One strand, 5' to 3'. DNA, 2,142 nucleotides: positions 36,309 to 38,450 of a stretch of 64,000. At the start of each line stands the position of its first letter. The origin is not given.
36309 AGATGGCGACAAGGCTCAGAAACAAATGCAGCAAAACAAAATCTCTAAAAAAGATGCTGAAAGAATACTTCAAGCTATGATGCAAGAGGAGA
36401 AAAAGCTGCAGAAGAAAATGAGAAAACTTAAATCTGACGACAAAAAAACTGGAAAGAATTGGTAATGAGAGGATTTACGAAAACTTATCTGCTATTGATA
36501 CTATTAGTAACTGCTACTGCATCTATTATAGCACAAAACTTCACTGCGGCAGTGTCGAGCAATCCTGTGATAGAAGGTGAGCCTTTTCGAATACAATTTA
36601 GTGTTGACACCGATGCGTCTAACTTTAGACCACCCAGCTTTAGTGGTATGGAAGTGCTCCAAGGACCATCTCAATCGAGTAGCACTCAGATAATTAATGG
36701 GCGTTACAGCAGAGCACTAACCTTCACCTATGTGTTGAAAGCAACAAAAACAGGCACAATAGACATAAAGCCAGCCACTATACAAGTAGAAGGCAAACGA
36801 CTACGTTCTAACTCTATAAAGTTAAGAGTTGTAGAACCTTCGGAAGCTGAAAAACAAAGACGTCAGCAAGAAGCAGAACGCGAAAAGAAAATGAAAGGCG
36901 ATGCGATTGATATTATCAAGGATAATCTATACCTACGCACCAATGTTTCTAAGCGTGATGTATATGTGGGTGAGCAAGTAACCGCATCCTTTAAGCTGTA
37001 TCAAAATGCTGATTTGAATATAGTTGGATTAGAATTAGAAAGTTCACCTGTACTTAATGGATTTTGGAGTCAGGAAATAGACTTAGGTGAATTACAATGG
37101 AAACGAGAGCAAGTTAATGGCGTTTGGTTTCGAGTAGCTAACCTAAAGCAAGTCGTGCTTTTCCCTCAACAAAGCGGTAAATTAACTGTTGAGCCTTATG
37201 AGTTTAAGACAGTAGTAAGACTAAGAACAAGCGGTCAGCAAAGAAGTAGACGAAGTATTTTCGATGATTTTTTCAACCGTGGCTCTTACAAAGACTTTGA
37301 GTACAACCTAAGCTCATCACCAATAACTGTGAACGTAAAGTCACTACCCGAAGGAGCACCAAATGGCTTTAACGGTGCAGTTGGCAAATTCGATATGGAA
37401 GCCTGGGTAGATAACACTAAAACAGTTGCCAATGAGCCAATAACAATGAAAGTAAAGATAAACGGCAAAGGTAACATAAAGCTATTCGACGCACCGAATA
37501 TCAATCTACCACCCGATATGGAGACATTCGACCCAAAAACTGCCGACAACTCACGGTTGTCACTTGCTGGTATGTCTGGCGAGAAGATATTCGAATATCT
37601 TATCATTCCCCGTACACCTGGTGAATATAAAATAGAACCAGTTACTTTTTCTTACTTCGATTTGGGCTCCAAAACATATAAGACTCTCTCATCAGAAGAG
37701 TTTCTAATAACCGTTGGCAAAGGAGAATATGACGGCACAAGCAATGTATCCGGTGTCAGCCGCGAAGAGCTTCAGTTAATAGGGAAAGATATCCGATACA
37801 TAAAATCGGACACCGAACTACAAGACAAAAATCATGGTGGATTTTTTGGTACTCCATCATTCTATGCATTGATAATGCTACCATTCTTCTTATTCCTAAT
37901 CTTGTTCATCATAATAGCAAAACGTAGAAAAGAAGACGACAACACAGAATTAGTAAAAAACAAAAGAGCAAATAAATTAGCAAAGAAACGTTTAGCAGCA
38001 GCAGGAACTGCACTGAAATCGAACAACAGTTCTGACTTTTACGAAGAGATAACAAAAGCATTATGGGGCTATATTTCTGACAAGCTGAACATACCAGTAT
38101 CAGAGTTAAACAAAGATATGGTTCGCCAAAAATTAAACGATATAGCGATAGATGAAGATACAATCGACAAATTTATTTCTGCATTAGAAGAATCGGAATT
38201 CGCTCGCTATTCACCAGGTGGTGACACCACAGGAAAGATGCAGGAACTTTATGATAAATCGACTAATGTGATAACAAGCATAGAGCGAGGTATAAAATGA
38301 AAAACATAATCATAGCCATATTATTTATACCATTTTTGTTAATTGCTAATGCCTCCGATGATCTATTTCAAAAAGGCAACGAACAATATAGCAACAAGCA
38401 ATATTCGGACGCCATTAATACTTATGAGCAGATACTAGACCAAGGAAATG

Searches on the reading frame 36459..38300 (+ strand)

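Call 49: search_protein_families(library=pfam, proteins=[window:36459-38300:+], max_evalue=0.01)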
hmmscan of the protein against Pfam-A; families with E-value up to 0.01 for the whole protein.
window:36459-38300:+ (613 aa): 2 families
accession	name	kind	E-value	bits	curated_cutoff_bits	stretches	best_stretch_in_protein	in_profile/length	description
PF13584.12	BatD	-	2.4e-46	156.7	24.1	3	30-124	1-92/92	BatD DUF11 like domain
PF01749.26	IBB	-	0.0082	17.1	23.8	1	488-527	16-55/89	Importin beta binding domain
